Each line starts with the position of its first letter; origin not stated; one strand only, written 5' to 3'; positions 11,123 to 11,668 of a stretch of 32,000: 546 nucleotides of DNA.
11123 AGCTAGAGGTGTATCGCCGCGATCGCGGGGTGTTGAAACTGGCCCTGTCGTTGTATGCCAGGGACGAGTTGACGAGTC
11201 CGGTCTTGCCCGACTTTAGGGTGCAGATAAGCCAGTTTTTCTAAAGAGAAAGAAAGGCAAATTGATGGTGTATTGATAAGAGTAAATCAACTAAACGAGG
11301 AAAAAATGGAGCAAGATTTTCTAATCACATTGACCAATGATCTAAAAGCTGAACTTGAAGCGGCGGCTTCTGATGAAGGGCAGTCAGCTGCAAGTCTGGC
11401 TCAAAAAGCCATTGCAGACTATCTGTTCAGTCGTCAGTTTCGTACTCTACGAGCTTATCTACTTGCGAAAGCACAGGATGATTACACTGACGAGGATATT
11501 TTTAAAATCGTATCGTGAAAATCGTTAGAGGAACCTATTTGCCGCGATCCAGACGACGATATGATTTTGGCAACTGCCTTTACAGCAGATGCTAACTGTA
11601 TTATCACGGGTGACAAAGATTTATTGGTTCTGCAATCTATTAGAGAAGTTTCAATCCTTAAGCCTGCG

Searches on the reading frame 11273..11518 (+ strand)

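Call 25: search_protein_families(library=pfam, proteins=[window:11273-11518:+], max_evalue=0.01)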
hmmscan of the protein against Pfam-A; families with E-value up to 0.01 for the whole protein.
window:11273-11518:+ (81 aa): 1 family
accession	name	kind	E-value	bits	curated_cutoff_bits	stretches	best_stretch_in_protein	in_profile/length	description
PF07878.17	RHH_5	-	5e-06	26.6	26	1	18-55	6-43/43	CopG-like RHH_1 or ribbon-helix-helix domain, RHH_5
